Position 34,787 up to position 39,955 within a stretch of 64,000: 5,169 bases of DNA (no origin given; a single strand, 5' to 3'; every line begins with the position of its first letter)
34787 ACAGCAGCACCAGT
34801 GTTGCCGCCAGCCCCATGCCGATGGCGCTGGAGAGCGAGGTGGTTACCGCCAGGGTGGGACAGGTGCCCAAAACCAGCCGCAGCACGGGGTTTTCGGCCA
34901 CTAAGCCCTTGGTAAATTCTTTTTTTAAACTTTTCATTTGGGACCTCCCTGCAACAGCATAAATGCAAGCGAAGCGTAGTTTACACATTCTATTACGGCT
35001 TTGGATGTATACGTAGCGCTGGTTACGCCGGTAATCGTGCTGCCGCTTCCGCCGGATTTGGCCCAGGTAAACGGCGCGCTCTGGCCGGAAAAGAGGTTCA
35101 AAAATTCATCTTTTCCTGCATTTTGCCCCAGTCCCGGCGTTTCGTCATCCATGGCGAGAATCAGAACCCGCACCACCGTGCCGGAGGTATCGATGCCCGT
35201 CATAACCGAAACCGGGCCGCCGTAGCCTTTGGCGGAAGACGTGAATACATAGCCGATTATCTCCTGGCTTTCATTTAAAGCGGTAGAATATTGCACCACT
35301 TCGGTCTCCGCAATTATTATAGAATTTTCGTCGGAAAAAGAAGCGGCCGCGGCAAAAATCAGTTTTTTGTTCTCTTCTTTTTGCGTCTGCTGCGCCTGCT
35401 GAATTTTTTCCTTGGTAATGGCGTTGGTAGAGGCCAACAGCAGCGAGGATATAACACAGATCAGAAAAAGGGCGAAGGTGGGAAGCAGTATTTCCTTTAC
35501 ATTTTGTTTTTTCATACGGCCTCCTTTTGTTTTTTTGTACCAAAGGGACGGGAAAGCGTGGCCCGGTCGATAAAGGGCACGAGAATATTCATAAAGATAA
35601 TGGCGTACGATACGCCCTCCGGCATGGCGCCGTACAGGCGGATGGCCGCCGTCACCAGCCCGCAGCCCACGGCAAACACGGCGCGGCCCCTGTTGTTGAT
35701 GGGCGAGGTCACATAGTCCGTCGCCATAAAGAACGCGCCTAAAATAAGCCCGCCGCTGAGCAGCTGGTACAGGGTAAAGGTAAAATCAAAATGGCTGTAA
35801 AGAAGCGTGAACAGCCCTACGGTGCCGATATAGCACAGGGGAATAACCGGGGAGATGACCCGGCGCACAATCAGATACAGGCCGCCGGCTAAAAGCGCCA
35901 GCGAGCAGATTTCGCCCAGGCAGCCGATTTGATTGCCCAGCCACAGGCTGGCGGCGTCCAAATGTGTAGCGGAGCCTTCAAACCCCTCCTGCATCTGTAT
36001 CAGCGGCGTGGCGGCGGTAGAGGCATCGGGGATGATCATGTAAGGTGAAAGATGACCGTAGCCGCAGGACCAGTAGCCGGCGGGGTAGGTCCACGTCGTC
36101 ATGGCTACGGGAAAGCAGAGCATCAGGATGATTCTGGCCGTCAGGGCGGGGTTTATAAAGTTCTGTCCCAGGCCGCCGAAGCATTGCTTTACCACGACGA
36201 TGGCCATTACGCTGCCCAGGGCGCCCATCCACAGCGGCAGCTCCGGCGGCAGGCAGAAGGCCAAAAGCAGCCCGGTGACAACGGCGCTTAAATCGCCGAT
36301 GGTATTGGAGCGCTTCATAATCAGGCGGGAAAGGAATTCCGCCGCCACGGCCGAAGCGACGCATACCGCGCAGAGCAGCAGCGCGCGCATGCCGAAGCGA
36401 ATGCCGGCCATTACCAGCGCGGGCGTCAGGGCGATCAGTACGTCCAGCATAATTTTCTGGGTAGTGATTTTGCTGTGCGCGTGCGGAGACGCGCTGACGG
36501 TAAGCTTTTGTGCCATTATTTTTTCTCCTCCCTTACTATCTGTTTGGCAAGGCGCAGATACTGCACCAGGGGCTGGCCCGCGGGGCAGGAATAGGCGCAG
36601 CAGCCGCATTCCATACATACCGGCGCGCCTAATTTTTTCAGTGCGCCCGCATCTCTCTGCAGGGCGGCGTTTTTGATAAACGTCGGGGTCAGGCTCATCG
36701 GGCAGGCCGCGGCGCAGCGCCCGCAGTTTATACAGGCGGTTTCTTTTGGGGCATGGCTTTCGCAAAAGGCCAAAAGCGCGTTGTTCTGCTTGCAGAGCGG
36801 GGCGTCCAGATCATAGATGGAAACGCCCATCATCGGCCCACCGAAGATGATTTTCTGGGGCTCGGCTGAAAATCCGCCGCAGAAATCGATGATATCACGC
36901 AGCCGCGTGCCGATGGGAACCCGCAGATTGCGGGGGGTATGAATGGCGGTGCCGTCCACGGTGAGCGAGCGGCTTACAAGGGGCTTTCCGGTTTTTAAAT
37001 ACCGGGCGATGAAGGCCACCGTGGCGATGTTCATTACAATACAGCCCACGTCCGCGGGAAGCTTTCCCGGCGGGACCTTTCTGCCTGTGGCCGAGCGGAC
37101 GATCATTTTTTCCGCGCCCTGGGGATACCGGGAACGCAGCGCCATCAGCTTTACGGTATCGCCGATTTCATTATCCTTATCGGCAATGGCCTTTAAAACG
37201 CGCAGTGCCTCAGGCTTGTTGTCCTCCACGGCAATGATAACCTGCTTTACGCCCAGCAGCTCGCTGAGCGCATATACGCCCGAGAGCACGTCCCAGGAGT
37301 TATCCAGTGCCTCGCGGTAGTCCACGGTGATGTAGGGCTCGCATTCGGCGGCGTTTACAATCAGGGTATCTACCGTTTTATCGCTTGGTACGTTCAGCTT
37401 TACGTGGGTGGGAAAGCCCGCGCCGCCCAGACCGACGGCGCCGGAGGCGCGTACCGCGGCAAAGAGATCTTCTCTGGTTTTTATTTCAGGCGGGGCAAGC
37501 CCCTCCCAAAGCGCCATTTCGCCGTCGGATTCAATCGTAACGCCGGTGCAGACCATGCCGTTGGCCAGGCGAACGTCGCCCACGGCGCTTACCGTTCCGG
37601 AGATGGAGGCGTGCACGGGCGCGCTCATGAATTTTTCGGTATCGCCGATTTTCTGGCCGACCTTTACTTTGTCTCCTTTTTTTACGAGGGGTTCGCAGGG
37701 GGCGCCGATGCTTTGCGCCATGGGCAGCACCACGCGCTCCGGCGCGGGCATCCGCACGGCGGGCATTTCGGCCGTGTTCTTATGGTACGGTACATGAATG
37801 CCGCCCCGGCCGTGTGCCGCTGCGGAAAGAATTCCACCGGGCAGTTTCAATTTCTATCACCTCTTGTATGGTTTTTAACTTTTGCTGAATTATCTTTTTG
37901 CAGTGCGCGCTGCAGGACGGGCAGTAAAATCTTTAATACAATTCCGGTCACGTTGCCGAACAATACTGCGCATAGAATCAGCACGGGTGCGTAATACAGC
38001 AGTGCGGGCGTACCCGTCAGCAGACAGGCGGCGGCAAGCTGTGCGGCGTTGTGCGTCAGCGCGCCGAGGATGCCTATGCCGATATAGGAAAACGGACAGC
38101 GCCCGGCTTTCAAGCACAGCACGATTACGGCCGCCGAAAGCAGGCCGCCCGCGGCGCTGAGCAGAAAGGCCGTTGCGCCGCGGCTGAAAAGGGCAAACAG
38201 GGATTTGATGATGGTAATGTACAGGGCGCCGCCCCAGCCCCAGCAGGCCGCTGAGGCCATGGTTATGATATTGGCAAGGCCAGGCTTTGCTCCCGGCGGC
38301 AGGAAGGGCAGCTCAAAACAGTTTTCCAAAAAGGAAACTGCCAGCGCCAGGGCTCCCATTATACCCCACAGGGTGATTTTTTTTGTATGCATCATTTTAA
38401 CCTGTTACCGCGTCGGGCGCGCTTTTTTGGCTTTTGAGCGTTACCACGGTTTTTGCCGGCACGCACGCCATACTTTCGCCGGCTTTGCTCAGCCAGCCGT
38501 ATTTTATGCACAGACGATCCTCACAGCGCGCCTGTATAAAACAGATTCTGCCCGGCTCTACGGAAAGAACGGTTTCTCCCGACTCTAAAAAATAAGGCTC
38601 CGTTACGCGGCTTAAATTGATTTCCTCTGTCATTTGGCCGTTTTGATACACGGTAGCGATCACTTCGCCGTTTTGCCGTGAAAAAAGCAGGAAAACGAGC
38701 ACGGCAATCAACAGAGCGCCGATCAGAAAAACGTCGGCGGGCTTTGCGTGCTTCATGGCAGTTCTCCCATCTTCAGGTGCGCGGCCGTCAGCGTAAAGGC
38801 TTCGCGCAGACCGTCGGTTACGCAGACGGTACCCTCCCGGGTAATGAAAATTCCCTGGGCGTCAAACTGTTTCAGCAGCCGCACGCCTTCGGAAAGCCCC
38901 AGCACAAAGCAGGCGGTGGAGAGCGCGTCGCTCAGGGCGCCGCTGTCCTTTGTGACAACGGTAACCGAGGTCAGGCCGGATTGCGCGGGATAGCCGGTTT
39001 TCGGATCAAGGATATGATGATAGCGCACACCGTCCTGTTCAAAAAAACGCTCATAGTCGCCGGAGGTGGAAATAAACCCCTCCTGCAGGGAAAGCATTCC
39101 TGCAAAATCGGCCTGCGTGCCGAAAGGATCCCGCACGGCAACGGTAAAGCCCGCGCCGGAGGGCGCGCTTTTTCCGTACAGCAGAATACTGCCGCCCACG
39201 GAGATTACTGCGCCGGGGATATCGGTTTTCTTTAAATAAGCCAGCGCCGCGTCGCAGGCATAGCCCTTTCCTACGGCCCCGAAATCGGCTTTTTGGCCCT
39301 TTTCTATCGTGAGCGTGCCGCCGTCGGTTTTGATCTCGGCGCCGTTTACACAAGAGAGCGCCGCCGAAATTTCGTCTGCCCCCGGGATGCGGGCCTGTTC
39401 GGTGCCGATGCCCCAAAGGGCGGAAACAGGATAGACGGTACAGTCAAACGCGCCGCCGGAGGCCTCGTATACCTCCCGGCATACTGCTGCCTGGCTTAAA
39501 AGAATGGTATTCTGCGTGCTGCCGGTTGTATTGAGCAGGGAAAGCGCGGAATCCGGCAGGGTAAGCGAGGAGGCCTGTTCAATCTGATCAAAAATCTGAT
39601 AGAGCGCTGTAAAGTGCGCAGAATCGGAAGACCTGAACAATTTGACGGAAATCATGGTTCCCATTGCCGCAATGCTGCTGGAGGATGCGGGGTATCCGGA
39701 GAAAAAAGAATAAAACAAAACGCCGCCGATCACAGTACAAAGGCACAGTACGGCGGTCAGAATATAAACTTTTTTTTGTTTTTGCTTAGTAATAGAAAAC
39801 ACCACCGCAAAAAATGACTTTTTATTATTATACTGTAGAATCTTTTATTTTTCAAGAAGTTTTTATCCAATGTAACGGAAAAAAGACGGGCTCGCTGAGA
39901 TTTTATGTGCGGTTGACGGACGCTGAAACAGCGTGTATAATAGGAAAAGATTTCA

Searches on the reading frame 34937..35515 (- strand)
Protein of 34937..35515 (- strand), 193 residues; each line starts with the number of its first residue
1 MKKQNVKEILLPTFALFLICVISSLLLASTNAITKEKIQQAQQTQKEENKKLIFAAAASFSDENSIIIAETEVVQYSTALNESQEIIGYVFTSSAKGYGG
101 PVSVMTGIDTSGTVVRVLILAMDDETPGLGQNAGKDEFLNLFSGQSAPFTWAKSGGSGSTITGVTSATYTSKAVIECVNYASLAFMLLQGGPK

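Call 38: search_protein_families(library=ncbifam, max_evalue=1e-10, proteins=[window:34937-35515:-])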
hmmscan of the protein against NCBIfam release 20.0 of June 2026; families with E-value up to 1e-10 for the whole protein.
window:34937-35515:- (193 aa): 4 families
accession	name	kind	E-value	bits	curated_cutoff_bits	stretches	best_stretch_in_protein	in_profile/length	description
TIGR01947.1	rnfG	subfamily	3.2e-27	95.8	102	1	15-182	3-182/187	RnfABCDGE type electron transport complex subunit G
NF041840.1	rnfG_Methano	equivalog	8.5e-24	84.2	230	1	7-179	6-178/189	Rnf electron transport complex subunit RnfG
NF045876.1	RnfG_DVU2794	exception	1.8e-21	76.5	205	1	8-188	3-182/190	RnfABCDGE type electron transport complex subunit G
NF002519.0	PRK01908.1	equivalog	1.2e-11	44.7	178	1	14-185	10-192/209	electron transport complex subunit RsxG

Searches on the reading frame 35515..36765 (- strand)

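Call 38: search_protein_families(library=ncbifam, max_evalue=1e-10, proteins=[window:35515-36765:-])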
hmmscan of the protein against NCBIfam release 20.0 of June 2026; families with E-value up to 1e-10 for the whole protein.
window:35515-36765:- (417 aa): 6 families
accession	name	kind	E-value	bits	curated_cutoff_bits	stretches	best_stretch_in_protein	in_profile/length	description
TIGR01946.1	rnfD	subfamily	2e-98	329.8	207.05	1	93-409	1-326/327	RnfABCDGE type electron transport complex subunit D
NF002011.0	PRK00816.1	equivalog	1.4e-67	228.3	415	1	88-412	3-351/352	electron transport complex subunit RsxD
NF041838.1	rnfD_Methano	equivalog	8.6e-52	176.2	400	2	88-228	3-143/285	Rnf electron transport complex subunit RnfD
NF003756.0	PRK05349.1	equivalog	2.8e-45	154.9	414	1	133-404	126-393/406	NADH:ubiquinone reductase (Na(+)-transporting) subunit B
TIGR01937.1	nqrB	equivalog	3e-41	141.7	349.9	1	147-404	138-406/413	NADH:ubiquinone reductase (Na(+)-transporting) subunit B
NF002181.0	PRK01024.1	equivalog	5.9e-31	107.7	792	2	143-223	136-213/503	Na(+)-transporting NADH-quinone reductase subunit B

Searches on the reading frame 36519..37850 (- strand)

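Call 38: search_protein_families(library=ncbifam, max_evalue=1e-10, proteins=[window:36519-37850:-])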
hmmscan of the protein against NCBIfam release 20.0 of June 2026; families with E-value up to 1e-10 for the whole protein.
window:36519-37850:- (444 aa): 5 families
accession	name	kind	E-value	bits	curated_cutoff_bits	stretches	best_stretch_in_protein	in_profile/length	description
TIGR01945.1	rnfC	subfamily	8.9e-140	466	245.95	1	15-442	5-434/435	RnfABCDGE type electron transport complex subunit C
NF003454.1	PRK05035.1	equivalog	6.3e-122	407.9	345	1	15-443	7-439/556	electron transport complex subunit RsxC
NF041837.1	rnfC_Methano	equivalog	5e-68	229.9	650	2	246-441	232-428/438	Rnf electron transport complex subunit RnfC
TIGR04481.1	PR_assoc_PrdC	equivalog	8.3e-60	202.8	490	1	41-379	2-322/425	proline reductase-associated electron transfer protein PrdC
NF003761.0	PRK05352.1-4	equivalog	1e-16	60.7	450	0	55-361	47-327/449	Na(+)-translocating NADH-quinone reductase subunit A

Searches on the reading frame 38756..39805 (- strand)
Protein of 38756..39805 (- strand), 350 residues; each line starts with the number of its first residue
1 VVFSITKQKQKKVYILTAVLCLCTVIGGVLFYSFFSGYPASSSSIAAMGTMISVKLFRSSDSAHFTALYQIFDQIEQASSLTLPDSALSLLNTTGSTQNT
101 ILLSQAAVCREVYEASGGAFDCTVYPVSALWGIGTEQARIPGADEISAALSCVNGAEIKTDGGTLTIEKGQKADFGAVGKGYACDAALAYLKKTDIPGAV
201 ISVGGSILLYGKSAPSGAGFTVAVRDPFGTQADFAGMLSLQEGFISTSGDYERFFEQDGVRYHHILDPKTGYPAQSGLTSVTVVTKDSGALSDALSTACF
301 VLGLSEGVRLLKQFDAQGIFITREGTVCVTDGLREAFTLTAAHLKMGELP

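Call 64: search_protein_families(library=pfam, max_evalue=0.00001, proteins=[window:38756-39805:-])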
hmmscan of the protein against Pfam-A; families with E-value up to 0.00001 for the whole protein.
window:38756-39805:- (350 aa): 1 family
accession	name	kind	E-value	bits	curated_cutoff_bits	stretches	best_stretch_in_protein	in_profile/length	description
PF02424.20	ApbE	-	8.8e-73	245.5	25.6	1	48-314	1-258/266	ApbE family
